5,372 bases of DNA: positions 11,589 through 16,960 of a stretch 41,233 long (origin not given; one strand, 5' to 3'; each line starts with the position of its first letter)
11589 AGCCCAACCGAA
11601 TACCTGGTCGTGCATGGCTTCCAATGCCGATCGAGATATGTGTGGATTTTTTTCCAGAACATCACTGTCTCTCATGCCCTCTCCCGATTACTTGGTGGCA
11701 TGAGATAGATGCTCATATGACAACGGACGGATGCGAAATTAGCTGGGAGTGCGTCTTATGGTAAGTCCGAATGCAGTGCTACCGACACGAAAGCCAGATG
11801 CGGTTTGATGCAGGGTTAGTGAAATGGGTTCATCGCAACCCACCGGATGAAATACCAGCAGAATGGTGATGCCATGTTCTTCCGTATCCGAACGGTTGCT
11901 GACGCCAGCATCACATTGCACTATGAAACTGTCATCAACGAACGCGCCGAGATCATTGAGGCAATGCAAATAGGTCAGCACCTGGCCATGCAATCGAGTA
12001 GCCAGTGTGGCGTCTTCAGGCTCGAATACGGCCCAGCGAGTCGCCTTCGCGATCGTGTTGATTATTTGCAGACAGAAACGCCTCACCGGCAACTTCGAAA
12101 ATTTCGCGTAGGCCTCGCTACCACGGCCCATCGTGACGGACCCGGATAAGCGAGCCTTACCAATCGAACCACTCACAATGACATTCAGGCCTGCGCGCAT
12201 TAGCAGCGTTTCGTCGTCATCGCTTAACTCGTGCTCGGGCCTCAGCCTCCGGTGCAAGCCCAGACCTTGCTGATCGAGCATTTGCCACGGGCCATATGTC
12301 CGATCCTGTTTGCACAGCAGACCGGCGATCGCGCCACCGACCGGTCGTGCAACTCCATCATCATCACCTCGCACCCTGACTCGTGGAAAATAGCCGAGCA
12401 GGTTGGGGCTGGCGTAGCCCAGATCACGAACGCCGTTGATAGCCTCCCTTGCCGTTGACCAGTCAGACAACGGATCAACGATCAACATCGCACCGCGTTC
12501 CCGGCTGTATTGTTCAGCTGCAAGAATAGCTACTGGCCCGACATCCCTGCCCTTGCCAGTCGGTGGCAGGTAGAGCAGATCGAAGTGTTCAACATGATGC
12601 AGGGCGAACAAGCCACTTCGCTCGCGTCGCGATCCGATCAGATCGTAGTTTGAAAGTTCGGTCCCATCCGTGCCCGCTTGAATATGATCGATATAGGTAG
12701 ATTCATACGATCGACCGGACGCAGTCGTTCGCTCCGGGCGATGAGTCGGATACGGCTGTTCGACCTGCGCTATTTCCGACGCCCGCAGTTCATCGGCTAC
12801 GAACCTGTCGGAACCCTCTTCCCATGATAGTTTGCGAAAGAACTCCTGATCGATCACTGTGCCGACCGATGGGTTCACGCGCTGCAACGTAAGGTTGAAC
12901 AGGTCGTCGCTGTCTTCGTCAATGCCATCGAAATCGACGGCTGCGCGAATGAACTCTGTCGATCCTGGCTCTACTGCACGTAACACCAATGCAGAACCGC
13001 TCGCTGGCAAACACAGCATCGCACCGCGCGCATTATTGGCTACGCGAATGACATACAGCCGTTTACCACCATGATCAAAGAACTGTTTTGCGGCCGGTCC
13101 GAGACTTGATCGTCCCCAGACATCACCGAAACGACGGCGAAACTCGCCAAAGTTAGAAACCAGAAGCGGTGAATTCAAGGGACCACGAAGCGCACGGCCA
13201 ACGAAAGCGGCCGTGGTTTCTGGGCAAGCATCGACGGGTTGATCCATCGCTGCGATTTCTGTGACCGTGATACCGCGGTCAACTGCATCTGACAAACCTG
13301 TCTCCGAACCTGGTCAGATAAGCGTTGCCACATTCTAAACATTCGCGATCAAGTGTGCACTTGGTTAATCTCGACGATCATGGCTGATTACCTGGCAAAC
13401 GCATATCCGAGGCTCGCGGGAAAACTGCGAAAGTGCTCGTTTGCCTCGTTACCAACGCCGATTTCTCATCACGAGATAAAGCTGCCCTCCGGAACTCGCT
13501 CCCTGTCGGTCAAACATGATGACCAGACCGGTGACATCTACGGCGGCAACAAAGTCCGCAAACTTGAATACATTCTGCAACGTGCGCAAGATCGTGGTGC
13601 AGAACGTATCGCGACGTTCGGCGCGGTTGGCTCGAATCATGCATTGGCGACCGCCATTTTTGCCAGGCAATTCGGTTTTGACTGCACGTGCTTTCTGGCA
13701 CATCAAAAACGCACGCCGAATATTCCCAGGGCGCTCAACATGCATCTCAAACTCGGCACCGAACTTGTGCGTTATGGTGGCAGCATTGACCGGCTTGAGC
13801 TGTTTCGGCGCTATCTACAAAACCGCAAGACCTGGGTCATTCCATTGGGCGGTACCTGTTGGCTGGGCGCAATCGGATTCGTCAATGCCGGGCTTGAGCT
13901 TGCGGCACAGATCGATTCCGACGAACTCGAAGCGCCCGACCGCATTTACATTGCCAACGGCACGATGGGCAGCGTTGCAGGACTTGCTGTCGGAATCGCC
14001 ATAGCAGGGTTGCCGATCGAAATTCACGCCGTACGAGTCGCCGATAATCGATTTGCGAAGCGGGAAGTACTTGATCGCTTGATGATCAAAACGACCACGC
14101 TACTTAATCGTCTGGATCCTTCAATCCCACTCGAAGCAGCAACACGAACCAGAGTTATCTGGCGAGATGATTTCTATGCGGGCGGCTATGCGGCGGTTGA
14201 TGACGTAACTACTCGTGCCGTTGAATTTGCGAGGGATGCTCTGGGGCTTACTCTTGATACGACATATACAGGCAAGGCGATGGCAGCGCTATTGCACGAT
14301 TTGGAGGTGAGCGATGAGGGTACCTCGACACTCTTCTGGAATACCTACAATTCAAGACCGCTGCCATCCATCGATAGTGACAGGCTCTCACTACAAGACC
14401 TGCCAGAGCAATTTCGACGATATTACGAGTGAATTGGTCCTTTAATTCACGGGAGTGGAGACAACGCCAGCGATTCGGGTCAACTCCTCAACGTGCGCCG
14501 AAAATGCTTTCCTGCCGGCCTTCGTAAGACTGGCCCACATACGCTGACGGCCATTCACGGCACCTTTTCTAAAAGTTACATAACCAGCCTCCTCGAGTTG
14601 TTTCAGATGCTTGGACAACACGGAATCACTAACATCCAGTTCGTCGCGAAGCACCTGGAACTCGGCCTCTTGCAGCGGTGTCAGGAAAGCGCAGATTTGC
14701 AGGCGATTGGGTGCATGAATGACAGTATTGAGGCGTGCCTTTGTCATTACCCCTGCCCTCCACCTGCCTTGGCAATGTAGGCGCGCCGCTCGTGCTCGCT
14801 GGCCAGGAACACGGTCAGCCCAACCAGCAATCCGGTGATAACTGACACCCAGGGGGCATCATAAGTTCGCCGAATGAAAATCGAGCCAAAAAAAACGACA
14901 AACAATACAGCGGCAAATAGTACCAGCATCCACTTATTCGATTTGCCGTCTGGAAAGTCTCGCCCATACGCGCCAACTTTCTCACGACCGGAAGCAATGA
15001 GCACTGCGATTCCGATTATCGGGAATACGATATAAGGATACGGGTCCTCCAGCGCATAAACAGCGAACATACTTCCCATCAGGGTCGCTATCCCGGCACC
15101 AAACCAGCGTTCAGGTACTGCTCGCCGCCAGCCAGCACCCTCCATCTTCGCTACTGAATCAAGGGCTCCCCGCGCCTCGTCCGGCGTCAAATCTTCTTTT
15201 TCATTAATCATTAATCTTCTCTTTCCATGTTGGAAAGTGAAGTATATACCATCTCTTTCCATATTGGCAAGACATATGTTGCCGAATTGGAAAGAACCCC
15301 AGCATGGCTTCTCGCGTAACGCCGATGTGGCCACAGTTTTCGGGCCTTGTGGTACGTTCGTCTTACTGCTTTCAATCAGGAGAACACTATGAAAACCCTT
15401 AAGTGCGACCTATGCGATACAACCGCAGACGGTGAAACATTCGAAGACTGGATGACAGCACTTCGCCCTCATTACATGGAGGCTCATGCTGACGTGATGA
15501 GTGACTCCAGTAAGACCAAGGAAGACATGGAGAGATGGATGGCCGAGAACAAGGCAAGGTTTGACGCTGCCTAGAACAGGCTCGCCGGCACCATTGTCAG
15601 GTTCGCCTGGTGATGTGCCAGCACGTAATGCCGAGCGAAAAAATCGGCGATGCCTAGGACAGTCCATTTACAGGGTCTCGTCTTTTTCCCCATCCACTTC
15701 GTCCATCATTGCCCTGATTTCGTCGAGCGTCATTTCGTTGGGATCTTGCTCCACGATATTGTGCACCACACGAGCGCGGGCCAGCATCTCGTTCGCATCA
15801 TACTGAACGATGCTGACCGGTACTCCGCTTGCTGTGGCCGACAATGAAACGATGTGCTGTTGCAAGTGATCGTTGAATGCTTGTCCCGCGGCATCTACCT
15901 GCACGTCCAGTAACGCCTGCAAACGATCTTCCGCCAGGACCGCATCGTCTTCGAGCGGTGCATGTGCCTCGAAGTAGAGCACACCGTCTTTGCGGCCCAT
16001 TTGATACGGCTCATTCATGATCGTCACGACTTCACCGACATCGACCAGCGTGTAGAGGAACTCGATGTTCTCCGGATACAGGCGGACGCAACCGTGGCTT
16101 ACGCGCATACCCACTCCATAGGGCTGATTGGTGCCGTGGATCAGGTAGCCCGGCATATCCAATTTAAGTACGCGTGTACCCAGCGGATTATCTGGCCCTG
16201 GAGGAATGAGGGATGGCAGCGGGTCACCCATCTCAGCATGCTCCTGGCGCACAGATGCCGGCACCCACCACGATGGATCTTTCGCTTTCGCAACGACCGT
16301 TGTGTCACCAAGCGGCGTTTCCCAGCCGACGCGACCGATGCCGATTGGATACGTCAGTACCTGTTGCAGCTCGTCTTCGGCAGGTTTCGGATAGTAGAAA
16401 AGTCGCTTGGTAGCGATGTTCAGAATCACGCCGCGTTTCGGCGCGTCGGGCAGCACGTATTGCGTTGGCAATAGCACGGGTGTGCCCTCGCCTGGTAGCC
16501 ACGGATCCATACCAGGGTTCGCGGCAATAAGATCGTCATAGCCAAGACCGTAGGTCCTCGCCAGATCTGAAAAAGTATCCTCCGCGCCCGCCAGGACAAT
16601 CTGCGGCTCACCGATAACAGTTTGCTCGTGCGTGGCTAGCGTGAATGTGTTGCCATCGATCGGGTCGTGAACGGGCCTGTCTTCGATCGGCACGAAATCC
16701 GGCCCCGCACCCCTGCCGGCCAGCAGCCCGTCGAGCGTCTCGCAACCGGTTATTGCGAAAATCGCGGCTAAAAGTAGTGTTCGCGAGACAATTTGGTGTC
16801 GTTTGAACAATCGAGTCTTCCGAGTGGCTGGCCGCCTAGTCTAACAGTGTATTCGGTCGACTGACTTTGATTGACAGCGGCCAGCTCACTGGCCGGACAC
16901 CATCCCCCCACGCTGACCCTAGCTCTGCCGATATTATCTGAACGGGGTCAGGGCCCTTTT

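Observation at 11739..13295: Orphan, strongly diverged contractile-tail-sheath homolog with no tube, baseplate or spike partners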

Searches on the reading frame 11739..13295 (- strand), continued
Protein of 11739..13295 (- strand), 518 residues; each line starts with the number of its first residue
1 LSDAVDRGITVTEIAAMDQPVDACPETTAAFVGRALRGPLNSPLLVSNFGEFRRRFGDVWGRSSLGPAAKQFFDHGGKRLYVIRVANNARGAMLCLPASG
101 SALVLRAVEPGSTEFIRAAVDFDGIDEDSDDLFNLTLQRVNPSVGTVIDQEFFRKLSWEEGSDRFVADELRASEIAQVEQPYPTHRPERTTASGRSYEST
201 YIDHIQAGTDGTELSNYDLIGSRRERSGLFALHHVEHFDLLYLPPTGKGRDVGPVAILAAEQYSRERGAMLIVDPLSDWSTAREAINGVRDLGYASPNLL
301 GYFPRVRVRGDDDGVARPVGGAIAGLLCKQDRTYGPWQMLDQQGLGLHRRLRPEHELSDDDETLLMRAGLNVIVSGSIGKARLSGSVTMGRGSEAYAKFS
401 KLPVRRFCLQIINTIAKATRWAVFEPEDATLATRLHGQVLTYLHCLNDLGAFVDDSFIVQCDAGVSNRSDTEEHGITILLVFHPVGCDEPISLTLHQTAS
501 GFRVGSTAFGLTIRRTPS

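Call 68: search_protein_families(library=pfam, proteins=[L023:11670-12308:+, L023:12215-12988:+, L023:13050-13871:+], max_evalue=0.1)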
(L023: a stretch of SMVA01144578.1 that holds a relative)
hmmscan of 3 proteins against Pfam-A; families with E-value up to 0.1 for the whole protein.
L023:11670-12308:+ (212 aa): 0 families

L023:12215-12988:+ (257 aa): 0 families

L023:13050-13871:+ (273 aa): 4 families
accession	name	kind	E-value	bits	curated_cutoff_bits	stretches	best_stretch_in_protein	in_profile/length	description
PF13649.12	Methyltransf_25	-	0.0047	18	27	1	127-180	47-97/97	Methyltransferase domain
PF08242.18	Methyltransf_12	-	0.0053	17.9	30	1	125-182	48-98/98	Methyltransferase domain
PF08241.18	Methyltransf_11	-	0.04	15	21.2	1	138-182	53-93/95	Methyltransferase domain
PF20856.2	SdbC_C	-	0.1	13.3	27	0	65-98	8-41/70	SdbC, C-terminal domain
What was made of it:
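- Tried and rejected: Pfam on the group-7 downstream ORFs d1 and d2: none (call 68).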

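Call 69: search_protein_families(library=padloc, proteins=[window:11739-13295:-, L023:11670-12308:+, L023:12215-12988:+], max_evalue=0.01)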
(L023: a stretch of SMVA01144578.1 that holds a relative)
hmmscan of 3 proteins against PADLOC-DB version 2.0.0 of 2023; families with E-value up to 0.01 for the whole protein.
window:11739-13295:- (518 aa): 0 families

L023:11670-12308:+ (212 aa): 0 families

L023:12215-12988:+ (257 aa): 0 families
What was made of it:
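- No PADLOC match (call 69).
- Tried and rejected: PADLOC: none (call 69).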

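Call 71: find_related_loci(query=A7, collection=viral_contigs, flank=10000)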
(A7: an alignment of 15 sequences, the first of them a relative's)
Query A7 (513 aa) in viral_contigs; peptide patterns used: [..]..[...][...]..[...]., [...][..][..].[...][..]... (x = any residue, [..] = any of these).
543 stretches matched a pattern; 497 encode a relative of the query (tblastn E <= 1e-3); the best 80 are kept; 80 distinct loci.
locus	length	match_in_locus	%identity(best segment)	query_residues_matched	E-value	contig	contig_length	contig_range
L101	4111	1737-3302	46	1-513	8e-139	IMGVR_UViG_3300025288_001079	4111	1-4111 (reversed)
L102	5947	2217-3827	43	1-513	2e-133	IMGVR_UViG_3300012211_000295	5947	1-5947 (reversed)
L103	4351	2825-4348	44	2-513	2e-133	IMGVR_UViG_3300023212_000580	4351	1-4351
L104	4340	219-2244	45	1-511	2e-121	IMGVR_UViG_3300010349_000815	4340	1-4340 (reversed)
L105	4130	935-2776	40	1-513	3e-118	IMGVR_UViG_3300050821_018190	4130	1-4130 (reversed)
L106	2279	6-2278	43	1-513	6e-107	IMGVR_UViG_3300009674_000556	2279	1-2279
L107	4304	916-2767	46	1-513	3e-100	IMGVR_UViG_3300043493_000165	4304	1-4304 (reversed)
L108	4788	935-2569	35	1-511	4e-87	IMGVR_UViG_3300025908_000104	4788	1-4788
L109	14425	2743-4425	34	1-511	4e-84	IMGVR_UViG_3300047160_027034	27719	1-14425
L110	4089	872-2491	34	1-511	7e-83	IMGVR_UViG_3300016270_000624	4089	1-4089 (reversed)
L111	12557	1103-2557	35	3-509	5e-73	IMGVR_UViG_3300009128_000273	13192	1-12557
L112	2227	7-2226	60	1-513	7e-70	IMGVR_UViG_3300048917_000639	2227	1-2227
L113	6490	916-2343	31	1-513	3e-66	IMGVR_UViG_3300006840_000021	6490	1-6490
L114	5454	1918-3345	31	1-513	6e-66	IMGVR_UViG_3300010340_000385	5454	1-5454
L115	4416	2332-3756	31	1-513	5e-66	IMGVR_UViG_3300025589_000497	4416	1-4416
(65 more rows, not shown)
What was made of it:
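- The nearest canonical relatives are abundant in viral contigs (call 71).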

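Call 73: search_protein_families(library=pfam, proteins=[L101:3343-3867:+, L102:3823-4413:+, L108:2621-3133:+, L109:4468-4980:+, L109:4985-5839:+, L110:2534-3046:+, L111:2563-3078:+, L113:2366-2794:+, L114:3368-3796:+, L109:5849-6997:+], max_evalue=0.001)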
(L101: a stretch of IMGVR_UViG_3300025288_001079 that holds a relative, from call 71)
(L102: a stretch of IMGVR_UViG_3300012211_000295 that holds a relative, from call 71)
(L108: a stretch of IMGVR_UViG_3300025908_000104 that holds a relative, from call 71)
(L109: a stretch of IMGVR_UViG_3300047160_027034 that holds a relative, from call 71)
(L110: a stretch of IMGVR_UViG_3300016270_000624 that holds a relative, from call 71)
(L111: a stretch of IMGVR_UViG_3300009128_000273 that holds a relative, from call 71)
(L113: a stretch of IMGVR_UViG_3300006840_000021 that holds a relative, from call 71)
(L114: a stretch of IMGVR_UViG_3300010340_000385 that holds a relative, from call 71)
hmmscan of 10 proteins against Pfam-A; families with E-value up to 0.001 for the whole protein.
L101:3343-3867:+ (174 aa): 1 family
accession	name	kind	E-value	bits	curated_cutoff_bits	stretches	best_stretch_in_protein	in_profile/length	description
PF06841.18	Phage_T4_gp19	-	3.5e-46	156.8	28.2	1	15-157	1-134/134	T4-like virus tail tube protein gp19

L102:3823-4413:+ (196 aa): 1 family
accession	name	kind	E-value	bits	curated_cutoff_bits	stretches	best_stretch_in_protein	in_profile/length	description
PF06841.18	Phage_T4_gp19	-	4.6e-45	153.2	28.2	1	36-178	1-134/134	T4-like virus tail tube protein gp19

L108:2621-3133:+ (170 aa): 1 family
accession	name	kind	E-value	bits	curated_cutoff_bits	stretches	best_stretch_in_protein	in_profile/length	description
PF06841.18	Phage_T4_gp19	-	1.8e-39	135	28.2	1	15-154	1-133/134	T4-like virus tail tube protein gp19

L109:4468-4980:+ (170 aa): 1 family
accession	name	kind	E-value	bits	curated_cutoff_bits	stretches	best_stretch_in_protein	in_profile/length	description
PF06841.18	Phage_T4_gp19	-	2.3e-38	131.5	28.2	1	15-154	1-133/134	T4-like virus tail tube protein gp19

L109:4985-5839:+ (284 aa): 1 family
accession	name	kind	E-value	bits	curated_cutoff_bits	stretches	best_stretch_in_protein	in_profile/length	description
PF12322.14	T4_baseplate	-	1.8e-13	51.1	24.5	1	58-180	46-146/219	T4 bacteriophage base plate protein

L110:2534-3046:+ (170 aa): 1 family
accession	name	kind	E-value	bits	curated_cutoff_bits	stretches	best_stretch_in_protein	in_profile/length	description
PF06841.18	Phage_T4_gp19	-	1.3e-38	132.3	28.2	1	15-154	1-133/134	T4-like virus tail tube protein gp19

L111:2563-3078:+ (171 aa): 1 family
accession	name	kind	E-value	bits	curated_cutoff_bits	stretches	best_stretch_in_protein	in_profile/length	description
PF06841.18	Phage_T4_gp19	-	4.8e-40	136.9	28.2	1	30-162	2-134/134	T4-like virus tail tube protein gp19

L113:2366-2794:+ (142 aa): 1 family
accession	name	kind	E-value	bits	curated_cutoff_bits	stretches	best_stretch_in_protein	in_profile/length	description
PF06841.18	Phage_T4_gp19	-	3.7e-32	111.4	28.2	1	13-140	3-132/134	T4-like virus tail tube protein gp19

L114:3368-3796:+ (142 aa): 1 family
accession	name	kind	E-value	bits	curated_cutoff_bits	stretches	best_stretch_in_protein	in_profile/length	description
PF06841.18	Phage_T4_gp19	-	8.3e-33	113.5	28.2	1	13-140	3-132/134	T4-like virus tail tube protein gp19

L109:5849-6997:+ (382 aa): 0 families
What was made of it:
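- On Contractile injection system / tailocin / myophage tail gene cluster: The positive control was 8 of 8 (call 73).
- Tube adjacency was confirmed by Pfam in 8 of 8 canonical loci (call 73).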

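Call 86: find_encoding_contigs(protein=P0493, flank=10000, max_places=1)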
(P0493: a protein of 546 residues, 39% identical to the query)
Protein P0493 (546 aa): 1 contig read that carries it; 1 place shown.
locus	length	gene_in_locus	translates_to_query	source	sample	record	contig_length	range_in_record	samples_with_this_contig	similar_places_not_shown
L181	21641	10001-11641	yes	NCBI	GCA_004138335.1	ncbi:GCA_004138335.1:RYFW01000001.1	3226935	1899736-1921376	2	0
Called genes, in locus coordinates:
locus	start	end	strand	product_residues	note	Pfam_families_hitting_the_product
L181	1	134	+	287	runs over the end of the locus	PF12146:Hydrolase_4, PF00561:Abhydrolase_1, PF12697:Abhydrolase_6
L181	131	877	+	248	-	PF13649:Methyltransf_25, PF08241:Methyltransf_11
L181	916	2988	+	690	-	PF05649:Peptidase_M13_N, PF01431:Peptidase_M13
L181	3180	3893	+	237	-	PF04011:LemA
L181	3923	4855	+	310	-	-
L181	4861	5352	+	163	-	PF04536:TPM_phosphatase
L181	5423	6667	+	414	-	PF01476:LysM (faint), PF03734:YkuD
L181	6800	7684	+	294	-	PF01435:Peptidase_M48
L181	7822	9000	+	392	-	PF13439:Glyco_transf_4, PF13579:Glyco_trans_4_4, PF20706:GT4-conflict, PF00534:Glycos_transf_1, PF13692:Glyco_trans_1_4, PF13524:Glyco_trans_1_2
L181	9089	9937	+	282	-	PF04228:Zn_peptidase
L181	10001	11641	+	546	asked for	-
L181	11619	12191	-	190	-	PF01923:Cob_adeno_trans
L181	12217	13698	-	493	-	PF01656:CbiA, PF13500:AAA_26, PF07685:GATase_3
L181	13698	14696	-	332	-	PF03186:CobD_Cbib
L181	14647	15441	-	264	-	PF00005:ABC_tran, PF13555:AAA_29 (faint), PF13304:AAA_21 (faint)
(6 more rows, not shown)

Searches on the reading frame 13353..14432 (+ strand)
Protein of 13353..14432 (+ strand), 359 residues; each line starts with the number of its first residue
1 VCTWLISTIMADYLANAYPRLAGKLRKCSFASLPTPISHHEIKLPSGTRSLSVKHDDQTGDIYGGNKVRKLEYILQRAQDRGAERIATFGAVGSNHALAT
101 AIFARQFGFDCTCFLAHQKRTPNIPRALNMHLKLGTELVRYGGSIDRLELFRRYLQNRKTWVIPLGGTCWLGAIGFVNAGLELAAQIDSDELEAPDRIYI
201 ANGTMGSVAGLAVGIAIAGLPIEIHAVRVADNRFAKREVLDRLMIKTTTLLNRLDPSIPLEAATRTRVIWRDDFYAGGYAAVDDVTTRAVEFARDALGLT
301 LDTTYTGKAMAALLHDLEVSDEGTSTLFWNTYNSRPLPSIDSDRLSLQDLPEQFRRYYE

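Call 3: search_protein_families(library=pfam, proteins=[window:13353-14432:+], max_evalue=1)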
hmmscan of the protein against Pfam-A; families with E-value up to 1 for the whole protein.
window:13353-14432:+ (359 aa): 1 family
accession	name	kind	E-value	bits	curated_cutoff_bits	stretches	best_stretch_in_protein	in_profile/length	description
PF00291.31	PALP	-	1.4e-25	90.7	35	1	34-326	7-289/295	Pyridoxal-phosphate dependent enzyme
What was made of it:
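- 13353..14432 (+): Context: divergently transcribed PLP-dependent enzyme (PALP fold). It is the most constant immediate neighbour in Woeseiaceae and recurs near the gene in other lineages. PF00291 E=1.4e-25 (call 3).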

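Call 69: search_protein_families(library=padloc, proteins=[window:13353-14432:+], max_evalue=0.01)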
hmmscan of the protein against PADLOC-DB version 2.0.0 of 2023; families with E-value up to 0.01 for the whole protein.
window:13353-14432:+ (359 aa): 0 families

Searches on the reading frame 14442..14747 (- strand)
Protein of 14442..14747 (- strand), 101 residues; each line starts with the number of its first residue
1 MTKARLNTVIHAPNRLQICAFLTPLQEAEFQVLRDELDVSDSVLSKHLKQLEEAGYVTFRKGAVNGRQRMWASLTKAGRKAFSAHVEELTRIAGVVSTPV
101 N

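Call 7: search_protein_families(library=pfam, proteins=[window:14442-14747:-], max_evalue=0.01)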
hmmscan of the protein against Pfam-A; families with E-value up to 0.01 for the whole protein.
window:14442-14747:- (101 aa): 12 families
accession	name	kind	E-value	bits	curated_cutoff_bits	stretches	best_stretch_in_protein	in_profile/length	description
PF13601.12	HTH_34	-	1.3e-22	80.2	27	1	15-92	2-79/80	Winged helix DNA-binding domain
PF12840.13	HTH_20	-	4.4e-10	39.8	27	1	11-55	3-46/51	Helix-turn-helix domain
PF01022.26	HTH_5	-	4.4e-07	30.1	22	1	13-58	2-46/47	Bacterial regulatory protein, arsR family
PF12802.13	MarR_2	-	4.5e-05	24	27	1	31-68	24-61/61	MarR family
PF13463.12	HTH_27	-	0.00011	22.8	22.2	1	27-78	18-68/68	Winged helix DNA-binding domain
PF03551.20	PadR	-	0.00056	20.3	27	1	36-83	26-74/75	Transcriptional regulator PadR-like family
PF01047.28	MarR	-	0.00062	20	24.6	1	31-68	21-58/59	MarR family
PF13412.12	HTH_24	-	0.0008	19.4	21.9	1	33-58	23-48/48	Winged helix-turn-helix DNA-binding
PF02082.26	Rrf2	-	0.0017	18.9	30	1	33-66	29-62/132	Iron-dependent Transcriptional regulator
PF01638.23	HxlR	-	0.0045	17.3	20.8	1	30-89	21-79/91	HxlR-like helix-turn-helix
PF08279.18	HTH_11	-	0.0052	17.1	25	1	31-56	19-44/55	HTH domain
PF22665.2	DUF6293_C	-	0.0084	17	27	0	43-84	63-100/101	DUF6293 C-terminal winged helix domain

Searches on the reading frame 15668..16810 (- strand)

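Call 7: search_protein_families(library=pfam, proteins=[window:15668-16810:-], max_evalue=0.01)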
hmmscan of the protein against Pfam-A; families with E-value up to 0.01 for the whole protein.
window:15668-16810:- (380 aa): 2 families
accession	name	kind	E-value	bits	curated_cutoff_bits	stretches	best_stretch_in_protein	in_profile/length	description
PF03734.19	YkuD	-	3.5e-19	70.2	23.4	1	127-264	3-146/146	L,D-transpeptidase catalytic domain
PF01476.26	LysM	-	0.0051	17.2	20.9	1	77-102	6-30/43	LysM domain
